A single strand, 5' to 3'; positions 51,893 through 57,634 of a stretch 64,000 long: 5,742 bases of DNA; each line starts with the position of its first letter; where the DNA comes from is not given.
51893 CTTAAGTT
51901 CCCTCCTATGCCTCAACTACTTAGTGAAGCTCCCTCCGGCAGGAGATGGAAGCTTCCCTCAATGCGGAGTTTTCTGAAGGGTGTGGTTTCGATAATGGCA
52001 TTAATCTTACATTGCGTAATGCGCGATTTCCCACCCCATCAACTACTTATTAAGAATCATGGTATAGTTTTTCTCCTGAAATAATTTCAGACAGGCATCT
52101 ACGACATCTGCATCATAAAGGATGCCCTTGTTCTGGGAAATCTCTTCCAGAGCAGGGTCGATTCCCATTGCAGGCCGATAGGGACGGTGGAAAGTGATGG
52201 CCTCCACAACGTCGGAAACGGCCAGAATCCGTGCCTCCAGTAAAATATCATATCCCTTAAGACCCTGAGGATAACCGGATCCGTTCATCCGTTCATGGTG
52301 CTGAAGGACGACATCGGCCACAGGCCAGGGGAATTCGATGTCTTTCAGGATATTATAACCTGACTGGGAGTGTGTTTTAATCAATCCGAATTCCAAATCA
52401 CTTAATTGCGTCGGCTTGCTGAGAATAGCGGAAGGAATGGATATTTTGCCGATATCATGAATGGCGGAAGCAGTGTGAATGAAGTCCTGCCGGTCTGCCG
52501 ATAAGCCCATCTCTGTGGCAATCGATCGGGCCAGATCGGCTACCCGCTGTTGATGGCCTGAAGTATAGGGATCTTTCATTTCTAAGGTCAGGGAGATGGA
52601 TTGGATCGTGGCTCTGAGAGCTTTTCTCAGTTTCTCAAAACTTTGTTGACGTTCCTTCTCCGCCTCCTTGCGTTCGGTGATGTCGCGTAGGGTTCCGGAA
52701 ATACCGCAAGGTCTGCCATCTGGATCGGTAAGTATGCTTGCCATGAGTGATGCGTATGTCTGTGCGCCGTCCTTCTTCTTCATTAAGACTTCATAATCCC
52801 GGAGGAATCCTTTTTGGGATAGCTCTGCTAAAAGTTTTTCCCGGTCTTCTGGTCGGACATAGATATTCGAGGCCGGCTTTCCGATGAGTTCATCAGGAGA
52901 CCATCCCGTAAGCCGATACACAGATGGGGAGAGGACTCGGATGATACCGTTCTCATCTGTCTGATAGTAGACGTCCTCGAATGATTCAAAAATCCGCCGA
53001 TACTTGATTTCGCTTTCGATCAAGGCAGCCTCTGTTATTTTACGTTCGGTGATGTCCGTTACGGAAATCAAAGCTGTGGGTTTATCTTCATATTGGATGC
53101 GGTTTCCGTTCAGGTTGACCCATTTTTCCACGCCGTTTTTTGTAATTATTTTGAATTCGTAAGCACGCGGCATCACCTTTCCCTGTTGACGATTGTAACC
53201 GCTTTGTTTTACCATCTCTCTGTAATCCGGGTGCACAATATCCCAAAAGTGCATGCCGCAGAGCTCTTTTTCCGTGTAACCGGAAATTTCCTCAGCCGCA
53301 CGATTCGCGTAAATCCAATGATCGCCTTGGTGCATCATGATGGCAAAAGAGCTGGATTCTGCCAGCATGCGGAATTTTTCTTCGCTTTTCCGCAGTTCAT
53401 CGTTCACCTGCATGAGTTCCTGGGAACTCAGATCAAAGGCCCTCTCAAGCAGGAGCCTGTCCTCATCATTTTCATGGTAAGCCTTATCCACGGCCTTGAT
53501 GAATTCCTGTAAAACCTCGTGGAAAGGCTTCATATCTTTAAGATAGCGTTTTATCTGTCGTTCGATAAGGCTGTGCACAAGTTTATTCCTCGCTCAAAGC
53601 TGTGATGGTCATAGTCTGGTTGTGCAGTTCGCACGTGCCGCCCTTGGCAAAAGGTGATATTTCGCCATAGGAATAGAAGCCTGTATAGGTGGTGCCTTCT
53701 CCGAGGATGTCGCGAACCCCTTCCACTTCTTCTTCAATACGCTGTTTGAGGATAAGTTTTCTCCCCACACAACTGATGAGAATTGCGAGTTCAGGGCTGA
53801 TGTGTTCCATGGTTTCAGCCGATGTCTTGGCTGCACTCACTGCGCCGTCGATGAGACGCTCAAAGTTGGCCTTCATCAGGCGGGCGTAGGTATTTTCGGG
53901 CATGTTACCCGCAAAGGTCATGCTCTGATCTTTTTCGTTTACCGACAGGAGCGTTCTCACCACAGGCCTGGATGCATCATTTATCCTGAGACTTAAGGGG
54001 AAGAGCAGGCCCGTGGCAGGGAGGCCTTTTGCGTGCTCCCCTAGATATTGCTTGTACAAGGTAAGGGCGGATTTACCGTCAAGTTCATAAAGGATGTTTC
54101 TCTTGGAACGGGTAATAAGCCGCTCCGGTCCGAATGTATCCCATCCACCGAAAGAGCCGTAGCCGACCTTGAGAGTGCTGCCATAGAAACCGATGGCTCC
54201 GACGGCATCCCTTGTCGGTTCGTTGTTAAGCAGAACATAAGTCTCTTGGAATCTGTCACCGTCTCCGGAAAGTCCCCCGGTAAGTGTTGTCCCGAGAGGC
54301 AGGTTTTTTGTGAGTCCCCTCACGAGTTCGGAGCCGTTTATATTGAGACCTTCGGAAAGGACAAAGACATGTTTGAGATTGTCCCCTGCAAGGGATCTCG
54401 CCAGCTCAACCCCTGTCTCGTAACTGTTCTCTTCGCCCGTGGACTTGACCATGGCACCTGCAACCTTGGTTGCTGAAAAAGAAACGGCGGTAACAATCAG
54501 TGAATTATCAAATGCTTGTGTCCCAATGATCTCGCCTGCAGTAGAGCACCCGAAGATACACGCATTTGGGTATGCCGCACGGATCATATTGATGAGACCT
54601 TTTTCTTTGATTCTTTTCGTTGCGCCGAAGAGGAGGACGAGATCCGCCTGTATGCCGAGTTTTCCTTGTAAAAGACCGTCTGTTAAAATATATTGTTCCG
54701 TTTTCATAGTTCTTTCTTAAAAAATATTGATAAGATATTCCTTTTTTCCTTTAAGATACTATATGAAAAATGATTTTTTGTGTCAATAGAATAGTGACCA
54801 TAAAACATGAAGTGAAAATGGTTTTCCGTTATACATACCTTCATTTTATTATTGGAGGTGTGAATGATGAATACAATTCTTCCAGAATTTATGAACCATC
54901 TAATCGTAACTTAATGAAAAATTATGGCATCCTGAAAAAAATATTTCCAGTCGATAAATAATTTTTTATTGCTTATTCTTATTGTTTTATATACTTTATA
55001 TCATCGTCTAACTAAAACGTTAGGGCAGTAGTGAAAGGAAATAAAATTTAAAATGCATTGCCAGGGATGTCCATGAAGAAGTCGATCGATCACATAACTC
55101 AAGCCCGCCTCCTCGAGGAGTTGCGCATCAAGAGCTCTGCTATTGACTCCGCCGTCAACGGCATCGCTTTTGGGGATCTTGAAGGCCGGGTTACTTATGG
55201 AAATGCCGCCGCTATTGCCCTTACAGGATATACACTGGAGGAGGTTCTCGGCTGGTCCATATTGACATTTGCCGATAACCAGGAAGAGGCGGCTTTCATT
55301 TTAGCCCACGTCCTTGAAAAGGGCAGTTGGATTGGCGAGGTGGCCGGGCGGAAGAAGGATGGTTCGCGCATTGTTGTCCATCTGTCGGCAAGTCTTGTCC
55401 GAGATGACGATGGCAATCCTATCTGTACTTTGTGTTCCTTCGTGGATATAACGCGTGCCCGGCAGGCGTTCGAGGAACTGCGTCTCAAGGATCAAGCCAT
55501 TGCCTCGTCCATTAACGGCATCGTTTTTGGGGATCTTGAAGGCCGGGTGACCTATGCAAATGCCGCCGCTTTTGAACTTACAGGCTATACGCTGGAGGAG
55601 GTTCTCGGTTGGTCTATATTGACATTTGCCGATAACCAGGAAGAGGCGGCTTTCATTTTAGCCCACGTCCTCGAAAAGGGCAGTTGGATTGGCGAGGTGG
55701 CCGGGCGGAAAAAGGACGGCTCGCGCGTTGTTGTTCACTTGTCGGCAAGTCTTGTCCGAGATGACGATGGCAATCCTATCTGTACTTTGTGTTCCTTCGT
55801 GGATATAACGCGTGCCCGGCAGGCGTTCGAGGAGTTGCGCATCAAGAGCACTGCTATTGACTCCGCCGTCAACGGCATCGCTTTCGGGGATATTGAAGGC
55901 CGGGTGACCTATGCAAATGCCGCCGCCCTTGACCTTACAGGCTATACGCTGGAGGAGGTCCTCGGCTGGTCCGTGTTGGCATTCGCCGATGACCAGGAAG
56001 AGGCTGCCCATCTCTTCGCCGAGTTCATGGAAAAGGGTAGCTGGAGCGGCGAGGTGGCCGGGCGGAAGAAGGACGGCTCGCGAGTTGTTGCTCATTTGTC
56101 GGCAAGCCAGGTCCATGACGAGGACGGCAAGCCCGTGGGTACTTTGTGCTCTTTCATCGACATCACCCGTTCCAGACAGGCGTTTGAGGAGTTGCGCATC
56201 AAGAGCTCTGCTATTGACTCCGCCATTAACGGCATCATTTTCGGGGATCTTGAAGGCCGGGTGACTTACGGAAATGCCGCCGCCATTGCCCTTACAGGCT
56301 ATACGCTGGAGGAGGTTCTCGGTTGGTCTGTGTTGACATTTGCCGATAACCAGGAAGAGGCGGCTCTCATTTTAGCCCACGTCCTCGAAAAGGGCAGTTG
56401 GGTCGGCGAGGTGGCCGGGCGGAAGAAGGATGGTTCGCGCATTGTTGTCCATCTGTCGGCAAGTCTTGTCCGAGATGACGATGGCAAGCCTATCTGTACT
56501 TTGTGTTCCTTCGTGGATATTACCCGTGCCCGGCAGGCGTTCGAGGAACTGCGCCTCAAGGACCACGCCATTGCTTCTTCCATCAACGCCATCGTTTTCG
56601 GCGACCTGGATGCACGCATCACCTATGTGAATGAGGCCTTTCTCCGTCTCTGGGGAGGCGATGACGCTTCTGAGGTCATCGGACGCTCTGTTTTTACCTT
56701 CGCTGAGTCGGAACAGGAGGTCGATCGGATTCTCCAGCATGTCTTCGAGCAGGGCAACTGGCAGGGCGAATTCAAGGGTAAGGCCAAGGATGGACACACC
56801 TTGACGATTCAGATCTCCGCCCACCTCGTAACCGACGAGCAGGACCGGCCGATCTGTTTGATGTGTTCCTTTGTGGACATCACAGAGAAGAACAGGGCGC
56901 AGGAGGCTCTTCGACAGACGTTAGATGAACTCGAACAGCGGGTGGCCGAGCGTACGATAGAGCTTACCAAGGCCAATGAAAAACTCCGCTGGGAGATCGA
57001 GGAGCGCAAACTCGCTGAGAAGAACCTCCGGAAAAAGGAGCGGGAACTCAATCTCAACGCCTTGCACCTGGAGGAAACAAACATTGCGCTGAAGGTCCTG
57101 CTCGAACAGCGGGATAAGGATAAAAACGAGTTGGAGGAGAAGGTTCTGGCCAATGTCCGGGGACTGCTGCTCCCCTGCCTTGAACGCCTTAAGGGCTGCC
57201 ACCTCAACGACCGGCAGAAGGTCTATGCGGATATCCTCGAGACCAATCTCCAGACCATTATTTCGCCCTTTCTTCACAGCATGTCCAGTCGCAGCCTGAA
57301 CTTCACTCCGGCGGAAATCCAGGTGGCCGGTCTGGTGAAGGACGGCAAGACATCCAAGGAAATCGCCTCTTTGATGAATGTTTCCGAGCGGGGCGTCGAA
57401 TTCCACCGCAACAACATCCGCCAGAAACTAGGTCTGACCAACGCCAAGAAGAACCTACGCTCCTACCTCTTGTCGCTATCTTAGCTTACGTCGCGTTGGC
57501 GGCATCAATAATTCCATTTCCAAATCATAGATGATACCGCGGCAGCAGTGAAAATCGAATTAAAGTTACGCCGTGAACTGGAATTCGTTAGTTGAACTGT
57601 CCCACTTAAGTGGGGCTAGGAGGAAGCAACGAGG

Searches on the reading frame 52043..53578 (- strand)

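Call 50: search_protein_families(library=pfam, proteins=[window:52043-53578:-], max_evalue=0.00001)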
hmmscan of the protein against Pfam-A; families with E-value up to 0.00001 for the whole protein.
window:52043-53578:- (511 aa): 7 families
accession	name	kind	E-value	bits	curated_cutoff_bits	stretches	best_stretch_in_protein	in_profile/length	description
PF13487.12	HD_5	-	1e-37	130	27.2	1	331-492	6-170/170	HD domain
PF00989.32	PAS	-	8.4e-26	90.6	22.6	2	192-300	2-113/113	PAS fold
PF13426.13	PAS_9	-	1.8e-25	89.7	27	2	206-302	6-103/103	PAS domain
PF08447.18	PAS_3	-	7.1e-23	81.1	25.6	2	89-172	2-87/89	PAS fold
PF01966.28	HD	-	2e-18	67.2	22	1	341-460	3-115/116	HD domain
PF08448.16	PAS_4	-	1e-14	55.1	23.1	1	197-305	1-110/110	PAS fold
PF13188.13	PAS_8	-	2.5e-09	37.1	21.8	0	67-120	1-55/65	PAS domain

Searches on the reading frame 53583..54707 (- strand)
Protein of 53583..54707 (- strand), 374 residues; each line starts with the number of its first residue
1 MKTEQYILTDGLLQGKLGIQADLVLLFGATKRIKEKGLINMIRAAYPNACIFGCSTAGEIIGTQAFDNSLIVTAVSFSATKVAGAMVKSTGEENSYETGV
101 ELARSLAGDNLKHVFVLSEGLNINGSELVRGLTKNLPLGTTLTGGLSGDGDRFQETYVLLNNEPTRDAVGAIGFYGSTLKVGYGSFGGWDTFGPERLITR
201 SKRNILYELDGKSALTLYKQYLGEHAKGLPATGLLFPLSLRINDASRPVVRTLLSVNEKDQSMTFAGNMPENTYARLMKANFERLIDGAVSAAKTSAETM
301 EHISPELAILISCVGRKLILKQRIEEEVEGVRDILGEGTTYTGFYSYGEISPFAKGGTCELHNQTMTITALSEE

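Call 50: search_protein_families(library=pfam, proteins=[window:53583-54707:-], max_evalue=0.00001)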
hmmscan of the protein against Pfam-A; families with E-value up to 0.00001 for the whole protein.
window:53583-54707:- (374 aa): 2 families
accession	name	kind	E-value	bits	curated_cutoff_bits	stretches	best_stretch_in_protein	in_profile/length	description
PF08495.15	FIST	-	1.2e-49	169.2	23.2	1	22-212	1-189/189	FIST N domain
PF10442.14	FIST_C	-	3.5e-36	124.7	28.5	1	214-352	1-131/131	FIST C domain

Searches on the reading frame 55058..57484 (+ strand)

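Call 50: search_protein_families(library=pfam, proteins=[window:55058-57484:+], max_evalue=0.00001)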
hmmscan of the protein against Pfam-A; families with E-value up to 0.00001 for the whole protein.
window:55058-57484:+ (808 aa): 11 families
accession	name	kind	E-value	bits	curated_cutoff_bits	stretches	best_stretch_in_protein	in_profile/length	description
PF13426.13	PAS_9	-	4.1e-88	290.9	27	5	272-370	2-102/103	PAS domain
PF00989.32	PAS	-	3.5e-67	224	22.6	5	145-250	4-113/113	PAS fold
PF08448.16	PAS_4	-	9.9e-57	190.4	23.1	5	268-373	2-109/110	PAS fold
PF08447.18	PAS_3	-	2.4e-42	143.6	25.6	3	284-362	2-85/89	PAS fold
PF13188.13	PAS_8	-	2.1e-30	104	21.8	1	265-314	5-55/65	PAS domain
PF08670.17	MEKHLA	-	3.4e-17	63.1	23.7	0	283-364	51-136/143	MEKHLA domain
PF00196.25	GerE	-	3.3e-12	46.3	23.5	1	749-796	3-50/57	Bacterial regulatory proteins, luxR family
PF08348.17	PAS_6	-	3.9e-11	43.3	27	0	450-494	70-112/115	YheO-like PAS domain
PF17704.6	DUF5550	-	4.6e-08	33.7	25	0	213-242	59-88/123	Family of unknown function (DUF5550)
PF09078.16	CheY-binding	-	4.2e-06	27.1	24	0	211-248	22-55/63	CheY binding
PF22382.1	EndoS_helical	-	4.2e-06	26.9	26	0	372-396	24-48/64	Endo-beta-N-acetylglucosaminidase, helical bundle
